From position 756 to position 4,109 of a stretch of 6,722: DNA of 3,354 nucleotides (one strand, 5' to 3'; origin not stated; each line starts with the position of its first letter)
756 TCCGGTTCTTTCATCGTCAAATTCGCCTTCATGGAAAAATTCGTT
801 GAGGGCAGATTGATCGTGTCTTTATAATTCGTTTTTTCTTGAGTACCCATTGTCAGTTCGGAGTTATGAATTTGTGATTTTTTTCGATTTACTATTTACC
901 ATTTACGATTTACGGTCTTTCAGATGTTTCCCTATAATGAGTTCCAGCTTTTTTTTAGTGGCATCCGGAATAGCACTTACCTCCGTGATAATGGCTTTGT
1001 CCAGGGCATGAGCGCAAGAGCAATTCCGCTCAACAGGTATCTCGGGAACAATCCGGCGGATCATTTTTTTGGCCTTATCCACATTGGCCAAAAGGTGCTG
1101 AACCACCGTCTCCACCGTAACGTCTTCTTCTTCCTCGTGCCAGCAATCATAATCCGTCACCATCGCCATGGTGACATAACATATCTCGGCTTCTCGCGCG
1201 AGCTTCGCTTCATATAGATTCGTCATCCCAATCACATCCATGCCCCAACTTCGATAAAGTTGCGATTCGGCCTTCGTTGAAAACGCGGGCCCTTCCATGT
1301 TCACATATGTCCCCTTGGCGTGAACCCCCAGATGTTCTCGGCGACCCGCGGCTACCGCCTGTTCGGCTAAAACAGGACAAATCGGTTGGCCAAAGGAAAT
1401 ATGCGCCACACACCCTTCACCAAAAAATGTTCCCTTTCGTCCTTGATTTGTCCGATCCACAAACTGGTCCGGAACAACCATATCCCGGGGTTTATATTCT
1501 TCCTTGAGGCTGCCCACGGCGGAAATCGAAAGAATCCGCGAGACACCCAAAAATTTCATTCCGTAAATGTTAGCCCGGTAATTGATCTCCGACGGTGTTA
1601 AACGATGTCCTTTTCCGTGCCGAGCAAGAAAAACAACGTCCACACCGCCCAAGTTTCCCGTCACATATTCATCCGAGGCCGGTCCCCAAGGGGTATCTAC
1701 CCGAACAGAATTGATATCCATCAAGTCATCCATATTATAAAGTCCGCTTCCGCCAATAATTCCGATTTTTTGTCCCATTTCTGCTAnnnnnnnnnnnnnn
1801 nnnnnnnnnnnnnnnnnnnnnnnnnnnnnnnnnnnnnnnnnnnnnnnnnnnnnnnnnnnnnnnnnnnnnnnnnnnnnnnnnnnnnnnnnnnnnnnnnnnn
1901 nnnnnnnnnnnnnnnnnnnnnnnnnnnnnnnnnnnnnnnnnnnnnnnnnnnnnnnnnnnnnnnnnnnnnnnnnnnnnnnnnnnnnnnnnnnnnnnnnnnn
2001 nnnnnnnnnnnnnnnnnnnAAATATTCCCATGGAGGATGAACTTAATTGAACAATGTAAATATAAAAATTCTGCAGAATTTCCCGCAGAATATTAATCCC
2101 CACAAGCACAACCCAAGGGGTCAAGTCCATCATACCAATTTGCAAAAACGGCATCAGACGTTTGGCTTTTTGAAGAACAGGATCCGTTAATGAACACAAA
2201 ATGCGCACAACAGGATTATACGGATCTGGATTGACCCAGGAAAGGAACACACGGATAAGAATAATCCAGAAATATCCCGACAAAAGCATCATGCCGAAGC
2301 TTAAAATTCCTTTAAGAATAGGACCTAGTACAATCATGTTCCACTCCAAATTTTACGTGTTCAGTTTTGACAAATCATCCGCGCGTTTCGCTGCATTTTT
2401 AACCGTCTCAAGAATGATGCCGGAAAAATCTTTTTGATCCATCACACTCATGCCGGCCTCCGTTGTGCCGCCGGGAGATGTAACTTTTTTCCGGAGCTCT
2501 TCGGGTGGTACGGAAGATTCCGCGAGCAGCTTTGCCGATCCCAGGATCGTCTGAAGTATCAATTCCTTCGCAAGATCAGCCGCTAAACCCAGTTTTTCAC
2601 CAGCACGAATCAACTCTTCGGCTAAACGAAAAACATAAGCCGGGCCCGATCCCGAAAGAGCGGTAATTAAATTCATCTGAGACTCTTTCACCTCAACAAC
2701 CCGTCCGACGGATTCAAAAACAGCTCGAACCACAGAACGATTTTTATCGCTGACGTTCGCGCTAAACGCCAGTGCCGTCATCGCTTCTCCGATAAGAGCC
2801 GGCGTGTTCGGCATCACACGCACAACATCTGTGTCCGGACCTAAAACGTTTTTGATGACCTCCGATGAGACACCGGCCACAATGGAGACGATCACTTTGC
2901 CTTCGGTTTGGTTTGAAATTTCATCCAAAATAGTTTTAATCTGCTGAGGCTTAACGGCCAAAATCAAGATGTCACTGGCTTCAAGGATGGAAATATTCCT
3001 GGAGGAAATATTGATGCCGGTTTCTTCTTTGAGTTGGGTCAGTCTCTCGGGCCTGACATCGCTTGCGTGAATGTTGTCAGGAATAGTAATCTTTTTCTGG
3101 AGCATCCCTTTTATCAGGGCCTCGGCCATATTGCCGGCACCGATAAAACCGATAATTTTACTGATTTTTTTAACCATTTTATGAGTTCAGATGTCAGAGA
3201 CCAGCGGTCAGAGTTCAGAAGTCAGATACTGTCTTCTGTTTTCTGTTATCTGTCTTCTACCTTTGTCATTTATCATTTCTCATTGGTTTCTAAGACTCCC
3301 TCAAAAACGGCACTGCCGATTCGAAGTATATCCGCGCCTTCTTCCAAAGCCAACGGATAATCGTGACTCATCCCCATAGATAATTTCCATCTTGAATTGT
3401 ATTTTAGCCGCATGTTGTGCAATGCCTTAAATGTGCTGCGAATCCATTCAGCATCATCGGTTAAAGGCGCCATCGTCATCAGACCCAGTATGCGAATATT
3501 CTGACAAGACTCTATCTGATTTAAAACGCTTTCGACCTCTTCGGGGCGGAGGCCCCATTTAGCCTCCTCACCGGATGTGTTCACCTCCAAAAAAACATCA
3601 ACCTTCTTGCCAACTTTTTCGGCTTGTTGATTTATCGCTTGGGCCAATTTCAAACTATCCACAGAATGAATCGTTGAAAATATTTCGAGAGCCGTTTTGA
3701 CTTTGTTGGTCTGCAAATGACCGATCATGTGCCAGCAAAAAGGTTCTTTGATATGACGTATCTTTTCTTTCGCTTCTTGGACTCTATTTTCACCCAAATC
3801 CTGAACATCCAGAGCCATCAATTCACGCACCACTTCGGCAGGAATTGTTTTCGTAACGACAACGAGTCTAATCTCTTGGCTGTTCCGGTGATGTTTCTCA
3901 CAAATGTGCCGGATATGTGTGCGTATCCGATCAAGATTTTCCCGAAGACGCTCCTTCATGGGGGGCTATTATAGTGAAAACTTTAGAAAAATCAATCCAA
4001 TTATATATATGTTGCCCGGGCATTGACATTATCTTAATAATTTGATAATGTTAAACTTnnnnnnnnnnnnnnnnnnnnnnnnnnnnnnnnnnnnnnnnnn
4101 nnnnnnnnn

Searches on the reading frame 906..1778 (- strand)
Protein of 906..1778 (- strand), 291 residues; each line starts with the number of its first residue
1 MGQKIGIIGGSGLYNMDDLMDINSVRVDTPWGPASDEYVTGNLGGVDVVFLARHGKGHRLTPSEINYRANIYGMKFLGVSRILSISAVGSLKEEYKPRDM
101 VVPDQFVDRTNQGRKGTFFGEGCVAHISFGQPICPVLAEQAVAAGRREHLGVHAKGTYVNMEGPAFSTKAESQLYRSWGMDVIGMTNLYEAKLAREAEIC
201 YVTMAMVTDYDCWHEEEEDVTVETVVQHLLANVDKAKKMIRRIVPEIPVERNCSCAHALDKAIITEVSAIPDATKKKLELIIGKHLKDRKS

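Call 3: search_protein_families(library=pfam, proteins=[window:906-1778:-], max_evalue=1)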
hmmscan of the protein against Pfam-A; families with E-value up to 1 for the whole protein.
window:906-1778:- (291 aa): 2 families
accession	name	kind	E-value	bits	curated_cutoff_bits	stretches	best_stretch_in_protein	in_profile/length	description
PF01048.26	PNP_UDP_1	-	2e-43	148.9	25.1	1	4-244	1-232/233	Phosphorylase superfamily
PF13460.12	NAD_binding_10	-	0.023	15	27.2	1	37-100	52-111/184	NAD(P)H-binding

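Call 72: list_cluster_members(proteins=[window:906-1778:-, window:1787-2020:-, window:2020-2349:-, window:2356-3177:-, window:3276-3959:-])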
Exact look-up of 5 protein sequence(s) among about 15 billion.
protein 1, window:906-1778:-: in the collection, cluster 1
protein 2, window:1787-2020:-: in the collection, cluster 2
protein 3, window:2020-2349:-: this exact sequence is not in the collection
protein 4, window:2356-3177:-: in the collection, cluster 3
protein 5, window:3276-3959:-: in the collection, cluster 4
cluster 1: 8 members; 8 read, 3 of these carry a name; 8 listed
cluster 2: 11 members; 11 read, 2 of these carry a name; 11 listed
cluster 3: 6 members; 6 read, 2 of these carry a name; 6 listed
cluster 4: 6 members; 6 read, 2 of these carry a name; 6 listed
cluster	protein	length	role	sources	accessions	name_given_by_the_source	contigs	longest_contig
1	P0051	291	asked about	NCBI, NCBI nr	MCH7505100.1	S-methyl-5'-thioadenosine phosphorylase [PVC group bacterium]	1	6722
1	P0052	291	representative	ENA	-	-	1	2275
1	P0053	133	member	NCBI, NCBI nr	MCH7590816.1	S-methyl-5'-thioadenosine phosphorylase, partial [PVC group bacterium] | S-methyl-5'-thioadenosine phosphorylase [PVC group bacterium]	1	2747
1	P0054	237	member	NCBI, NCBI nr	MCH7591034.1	S-methyl-5'-thioadenosine phosphorylase, partial [PVC group bacterium] | S-methyl-5'-thioadenosine phosphorylase [PVC group bacterium]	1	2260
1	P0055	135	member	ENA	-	-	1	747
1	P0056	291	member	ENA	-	-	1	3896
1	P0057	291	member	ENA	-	-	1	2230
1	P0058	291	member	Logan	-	-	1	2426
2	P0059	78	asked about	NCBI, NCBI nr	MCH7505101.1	DUF167 domain-containing protein [PVC group bacterium]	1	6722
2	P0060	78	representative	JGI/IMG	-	-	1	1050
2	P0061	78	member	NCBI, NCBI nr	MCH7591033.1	DUF167 domain-containing protein [PVC group bacterium]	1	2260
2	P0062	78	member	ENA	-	-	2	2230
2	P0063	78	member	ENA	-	-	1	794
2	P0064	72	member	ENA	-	-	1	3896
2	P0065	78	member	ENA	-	-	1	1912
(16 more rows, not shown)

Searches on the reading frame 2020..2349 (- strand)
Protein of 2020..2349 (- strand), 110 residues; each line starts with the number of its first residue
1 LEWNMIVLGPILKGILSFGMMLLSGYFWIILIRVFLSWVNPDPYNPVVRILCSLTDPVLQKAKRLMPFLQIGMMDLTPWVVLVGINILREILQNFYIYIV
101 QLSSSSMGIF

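Call 3: search_protein_families(library=pfam, proteins=[window:2020-2349:-], max_evalue=1)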
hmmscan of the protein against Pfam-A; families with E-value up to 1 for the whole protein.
window:2020-2349:- (110 aa): 1 family
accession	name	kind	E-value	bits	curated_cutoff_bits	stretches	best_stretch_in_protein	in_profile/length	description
PF02325.22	YGGT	-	1.2e-17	64.5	27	1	21-92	2-70/70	YGGT family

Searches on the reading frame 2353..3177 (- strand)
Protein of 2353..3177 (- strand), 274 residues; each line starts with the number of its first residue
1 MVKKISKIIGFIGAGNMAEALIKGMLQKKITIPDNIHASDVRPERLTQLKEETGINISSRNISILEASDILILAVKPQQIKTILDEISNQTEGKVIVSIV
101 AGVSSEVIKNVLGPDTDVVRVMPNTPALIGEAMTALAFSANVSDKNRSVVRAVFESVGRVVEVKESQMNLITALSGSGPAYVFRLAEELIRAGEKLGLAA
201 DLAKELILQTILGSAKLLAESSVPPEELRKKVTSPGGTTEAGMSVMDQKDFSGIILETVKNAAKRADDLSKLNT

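Call 3: search_protein_families(library=pfam, proteins=[window:2356-3177:-], max_evalue=1)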
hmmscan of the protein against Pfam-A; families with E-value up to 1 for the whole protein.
window:2356-3177:- (274 aa): 10 families
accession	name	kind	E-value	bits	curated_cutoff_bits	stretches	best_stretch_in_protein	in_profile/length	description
PF14748.11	P5CR_dimer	-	8.3e-36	122.9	25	1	165-268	1-104/105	Pyrroline-5-carboxylate reductase dimerisation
PF03807.23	F420_oxidored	-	1.6e-21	77.1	21.6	1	9-102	2-94/94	NADP oxidoreductase coenzyme F420-dependent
PF03446.21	NAD_binding_2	-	0.00039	20.9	21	1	9-98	2-91/161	NAD binding domain of 6-phosphogluconate dehydrogenase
PF02153.23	PDH_N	-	0.0014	18.6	26.5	1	48-111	25-89/154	Prephenate dehydrogenase, nucleotide-binding domain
PF01488.26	Shikimate_DH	-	0.042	14.4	24.3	1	8-79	14-87/138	Shikimate / quinate 5-dehydrogenase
PF02080.26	TrkA_C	-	0.052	13.9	27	1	54-86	37-69/71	TrkA-C domain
PF02558.23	ApbA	-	0.076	13.1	22.2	1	56-106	61-106/150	Ketopantoate reductase PanE/ApbA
PF11495.14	Regulator_TrmB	-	0.076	12.7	22.2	1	64-146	19-103/233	Archaeal transcriptional regulator TrmB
PF01210.29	NAD_Gly3P_dh_N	-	0.17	12.3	23.1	1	35-111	37-121/158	NAD-dependent glycerol-3-phosphate dehydrogenase N-terminus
PF11991.13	Trp_DMAT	-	0.28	10.9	25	1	107-173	37-102/357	Tryptophan dimethylallyltransferase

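Call 73: find_encoding_contigs(protein=window:2353-3177:-, flank=10000, max_places=6)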
Protein window:2353-3177:- (274 aa): no gene with exactly this product is on record in the collection.

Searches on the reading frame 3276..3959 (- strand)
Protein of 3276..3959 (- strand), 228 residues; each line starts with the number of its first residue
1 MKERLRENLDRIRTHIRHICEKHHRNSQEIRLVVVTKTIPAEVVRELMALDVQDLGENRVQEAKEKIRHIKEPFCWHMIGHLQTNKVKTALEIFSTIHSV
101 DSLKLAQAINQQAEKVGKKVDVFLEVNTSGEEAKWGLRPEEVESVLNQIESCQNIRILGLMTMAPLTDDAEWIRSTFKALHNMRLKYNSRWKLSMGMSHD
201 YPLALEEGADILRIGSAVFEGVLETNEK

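Call 3: search_protein_families(library=pfam, proteins=[window:3276-3959:-], max_evalue=1)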
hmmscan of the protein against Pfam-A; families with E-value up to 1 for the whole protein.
window:3276-3959:- (228 aa): 3 families
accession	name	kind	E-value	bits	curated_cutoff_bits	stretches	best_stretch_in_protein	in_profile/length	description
PF01168.26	Ala_racemase_N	-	4.9e-23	82.4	24.1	1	8-219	2-216/220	Alanine racemase, N-terminal domain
PF00834.25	Ribul_P_3_epim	-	0.042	13.7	21.1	1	106-219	81-198/198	Ribulose-phosphate 3 epimerase family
PF14097.11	SpoVAE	-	0.13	12.4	27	1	143-177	71-105/180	Stage V sporulation protein AE1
